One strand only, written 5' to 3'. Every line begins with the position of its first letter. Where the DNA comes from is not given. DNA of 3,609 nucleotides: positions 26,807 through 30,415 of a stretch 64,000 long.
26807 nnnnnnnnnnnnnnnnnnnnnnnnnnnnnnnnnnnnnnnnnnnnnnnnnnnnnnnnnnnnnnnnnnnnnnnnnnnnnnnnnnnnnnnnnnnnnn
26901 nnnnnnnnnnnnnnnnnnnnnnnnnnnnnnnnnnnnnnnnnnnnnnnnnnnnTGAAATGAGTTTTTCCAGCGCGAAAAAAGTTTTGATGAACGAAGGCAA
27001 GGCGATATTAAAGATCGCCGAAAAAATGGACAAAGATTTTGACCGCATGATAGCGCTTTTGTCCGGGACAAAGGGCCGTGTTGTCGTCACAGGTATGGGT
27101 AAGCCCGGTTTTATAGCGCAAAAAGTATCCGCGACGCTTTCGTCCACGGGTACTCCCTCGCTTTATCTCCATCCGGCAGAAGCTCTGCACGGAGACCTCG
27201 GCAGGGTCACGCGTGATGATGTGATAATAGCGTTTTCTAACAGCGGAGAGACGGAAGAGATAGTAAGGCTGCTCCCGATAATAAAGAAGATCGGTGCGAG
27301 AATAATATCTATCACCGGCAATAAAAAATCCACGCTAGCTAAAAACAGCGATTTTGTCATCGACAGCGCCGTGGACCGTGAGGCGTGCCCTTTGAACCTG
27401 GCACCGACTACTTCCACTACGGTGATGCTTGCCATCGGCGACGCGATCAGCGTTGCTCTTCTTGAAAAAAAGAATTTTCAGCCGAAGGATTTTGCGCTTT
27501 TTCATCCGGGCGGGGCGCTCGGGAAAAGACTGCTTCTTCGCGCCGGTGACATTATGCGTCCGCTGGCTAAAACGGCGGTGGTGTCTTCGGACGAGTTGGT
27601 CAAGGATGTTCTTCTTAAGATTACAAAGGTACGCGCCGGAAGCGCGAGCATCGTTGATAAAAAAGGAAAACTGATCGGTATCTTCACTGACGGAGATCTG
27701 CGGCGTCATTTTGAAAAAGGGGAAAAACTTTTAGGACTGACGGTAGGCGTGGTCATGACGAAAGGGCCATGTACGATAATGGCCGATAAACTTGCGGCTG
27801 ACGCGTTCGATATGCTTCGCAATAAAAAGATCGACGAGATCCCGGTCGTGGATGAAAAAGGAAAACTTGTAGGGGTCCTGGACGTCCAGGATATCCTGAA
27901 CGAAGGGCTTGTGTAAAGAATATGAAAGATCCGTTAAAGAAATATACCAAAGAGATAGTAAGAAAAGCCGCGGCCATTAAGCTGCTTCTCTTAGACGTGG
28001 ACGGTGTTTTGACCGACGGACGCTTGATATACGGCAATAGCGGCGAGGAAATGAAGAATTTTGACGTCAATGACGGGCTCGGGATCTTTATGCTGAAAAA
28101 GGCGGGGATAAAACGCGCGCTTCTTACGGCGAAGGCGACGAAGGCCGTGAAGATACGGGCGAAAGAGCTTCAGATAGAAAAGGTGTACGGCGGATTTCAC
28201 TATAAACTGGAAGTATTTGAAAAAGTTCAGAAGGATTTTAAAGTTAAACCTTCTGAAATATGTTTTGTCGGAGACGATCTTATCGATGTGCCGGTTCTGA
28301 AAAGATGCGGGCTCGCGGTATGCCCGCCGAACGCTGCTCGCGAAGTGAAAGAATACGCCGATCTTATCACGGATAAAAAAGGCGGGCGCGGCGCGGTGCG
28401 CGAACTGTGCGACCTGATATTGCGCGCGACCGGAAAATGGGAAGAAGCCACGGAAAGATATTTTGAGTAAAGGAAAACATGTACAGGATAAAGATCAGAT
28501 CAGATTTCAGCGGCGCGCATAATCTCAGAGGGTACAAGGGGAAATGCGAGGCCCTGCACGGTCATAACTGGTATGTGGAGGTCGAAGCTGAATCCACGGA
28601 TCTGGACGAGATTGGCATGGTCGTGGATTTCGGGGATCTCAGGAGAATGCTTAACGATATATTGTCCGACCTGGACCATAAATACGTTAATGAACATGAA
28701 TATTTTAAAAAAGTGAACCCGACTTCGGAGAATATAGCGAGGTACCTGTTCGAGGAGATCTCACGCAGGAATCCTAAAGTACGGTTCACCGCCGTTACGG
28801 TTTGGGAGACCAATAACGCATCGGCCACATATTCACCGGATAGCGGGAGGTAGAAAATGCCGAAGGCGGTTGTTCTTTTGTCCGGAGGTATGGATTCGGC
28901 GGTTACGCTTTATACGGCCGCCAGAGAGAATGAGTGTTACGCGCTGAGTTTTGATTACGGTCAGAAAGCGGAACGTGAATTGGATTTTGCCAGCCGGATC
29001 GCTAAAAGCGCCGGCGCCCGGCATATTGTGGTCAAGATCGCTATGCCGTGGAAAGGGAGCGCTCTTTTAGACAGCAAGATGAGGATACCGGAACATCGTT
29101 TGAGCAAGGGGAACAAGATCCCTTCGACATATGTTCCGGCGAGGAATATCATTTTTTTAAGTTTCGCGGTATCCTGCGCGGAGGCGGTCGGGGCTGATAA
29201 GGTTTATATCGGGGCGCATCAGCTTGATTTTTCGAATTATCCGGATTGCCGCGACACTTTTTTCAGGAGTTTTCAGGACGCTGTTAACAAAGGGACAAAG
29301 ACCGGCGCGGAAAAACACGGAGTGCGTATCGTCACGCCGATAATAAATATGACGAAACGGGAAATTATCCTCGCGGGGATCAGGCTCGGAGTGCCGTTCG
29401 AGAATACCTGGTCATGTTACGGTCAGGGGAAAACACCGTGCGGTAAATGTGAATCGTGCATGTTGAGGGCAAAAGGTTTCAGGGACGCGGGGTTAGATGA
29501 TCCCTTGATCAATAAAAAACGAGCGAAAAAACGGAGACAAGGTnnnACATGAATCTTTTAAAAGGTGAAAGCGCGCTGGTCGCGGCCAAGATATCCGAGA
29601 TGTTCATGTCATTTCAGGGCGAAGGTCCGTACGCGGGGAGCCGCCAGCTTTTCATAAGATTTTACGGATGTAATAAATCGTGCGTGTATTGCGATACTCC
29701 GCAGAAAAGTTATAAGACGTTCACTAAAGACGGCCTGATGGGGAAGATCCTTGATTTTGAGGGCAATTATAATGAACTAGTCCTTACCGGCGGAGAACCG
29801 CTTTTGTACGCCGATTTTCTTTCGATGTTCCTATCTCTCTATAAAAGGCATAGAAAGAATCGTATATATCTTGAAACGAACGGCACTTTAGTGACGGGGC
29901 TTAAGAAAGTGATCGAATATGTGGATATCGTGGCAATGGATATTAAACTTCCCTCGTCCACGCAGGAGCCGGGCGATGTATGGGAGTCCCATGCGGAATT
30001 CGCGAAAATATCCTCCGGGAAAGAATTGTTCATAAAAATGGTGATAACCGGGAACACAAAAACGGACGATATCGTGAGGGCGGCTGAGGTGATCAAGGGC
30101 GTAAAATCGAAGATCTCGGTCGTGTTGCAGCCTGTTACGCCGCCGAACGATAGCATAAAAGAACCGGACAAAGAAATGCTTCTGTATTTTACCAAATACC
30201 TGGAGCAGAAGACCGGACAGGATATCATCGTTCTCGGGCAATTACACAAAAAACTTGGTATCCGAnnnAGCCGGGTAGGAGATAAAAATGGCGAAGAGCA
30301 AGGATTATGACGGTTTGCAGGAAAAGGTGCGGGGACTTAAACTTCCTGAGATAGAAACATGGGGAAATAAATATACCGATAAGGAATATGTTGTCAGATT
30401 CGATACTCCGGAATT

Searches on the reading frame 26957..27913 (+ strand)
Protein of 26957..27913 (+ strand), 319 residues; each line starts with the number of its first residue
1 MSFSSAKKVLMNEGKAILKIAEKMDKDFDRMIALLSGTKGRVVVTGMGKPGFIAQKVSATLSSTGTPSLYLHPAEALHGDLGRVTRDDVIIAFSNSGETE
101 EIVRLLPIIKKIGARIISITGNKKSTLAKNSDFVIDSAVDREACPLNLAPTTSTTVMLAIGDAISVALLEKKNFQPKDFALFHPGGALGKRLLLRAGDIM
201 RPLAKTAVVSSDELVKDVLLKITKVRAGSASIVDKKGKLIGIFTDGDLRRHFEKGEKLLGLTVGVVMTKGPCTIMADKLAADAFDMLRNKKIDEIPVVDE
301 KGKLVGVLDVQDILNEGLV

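Call 45: search_protein_families(library=pfam, proteins=[window:26957-27913:+], max_evalue=0.000001)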
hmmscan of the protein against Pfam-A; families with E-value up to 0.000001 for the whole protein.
window:26957-27913:+ (319 aa): 2 families
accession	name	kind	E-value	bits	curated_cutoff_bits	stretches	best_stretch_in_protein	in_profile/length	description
PF01380.27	SIS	-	7.5e-28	97.4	25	1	39-164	5-128/131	SIS domain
PF00571.33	CBS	-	2.8e-18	66.4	24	1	266-315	4-53/57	CBS domain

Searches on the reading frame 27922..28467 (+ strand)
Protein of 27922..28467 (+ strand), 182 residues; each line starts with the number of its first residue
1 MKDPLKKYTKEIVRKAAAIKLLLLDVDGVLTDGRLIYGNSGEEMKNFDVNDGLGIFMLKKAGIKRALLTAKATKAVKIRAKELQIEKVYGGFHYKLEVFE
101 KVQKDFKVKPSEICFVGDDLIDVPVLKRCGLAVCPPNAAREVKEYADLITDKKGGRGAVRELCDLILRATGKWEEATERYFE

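Call 45: search_protein_families(library=pfam, proteins=[window:27922-28467:+], max_evalue=0.000001)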
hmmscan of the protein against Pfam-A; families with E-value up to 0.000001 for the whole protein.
window:27922-28467:+ (182 aa): 2 families
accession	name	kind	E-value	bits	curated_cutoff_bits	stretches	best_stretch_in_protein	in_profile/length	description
PF00702.32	Hydrolase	-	4.3e-10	40.7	26.4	1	58-130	110-191/191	haloacid dehalogenase-like hydrolase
PF08282.18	Hydrolase_3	-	4.3e-09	36.9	20.9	1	87-155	180-248/255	haloacid dehalogenase-like hydrolase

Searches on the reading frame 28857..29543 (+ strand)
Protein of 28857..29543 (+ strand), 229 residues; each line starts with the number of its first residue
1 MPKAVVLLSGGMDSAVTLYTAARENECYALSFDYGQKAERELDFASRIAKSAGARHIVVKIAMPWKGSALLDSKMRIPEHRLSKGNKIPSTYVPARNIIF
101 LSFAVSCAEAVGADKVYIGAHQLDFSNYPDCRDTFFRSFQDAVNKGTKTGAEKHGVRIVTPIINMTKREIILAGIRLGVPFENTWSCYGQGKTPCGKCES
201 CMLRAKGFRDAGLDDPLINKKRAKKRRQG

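Call 45: search_protein_families(library=pfam, proteins=[window:28857-29543:+], max_evalue=0.000001)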
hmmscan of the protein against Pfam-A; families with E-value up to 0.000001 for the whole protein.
window:28857-29543:+ (229 aa): 1 family
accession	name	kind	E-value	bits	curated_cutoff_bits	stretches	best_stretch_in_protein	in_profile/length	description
PF06508.19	QueC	-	1.3e-71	240.9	22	1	3-211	1-209/210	Queuosine biosynthesis protein QueC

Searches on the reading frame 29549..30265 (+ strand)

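Call 45: search_protein_families(library=pfam, proteins=[window:29549-30265:+], max_evalue=0.000001)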
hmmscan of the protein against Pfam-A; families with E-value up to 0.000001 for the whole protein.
window:29549-30265:+ (239 aa): 2 families
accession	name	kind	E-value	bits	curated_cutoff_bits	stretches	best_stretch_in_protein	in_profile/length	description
PF04055.27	Radical_SAM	-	1.6e-13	51.6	29.5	1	37-204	3-157/166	Radical SAM superfamily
PF13353.11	Fer4_12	-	3.9e-07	30.9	22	1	30-146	5-129/137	4Fe-4S single cluster domain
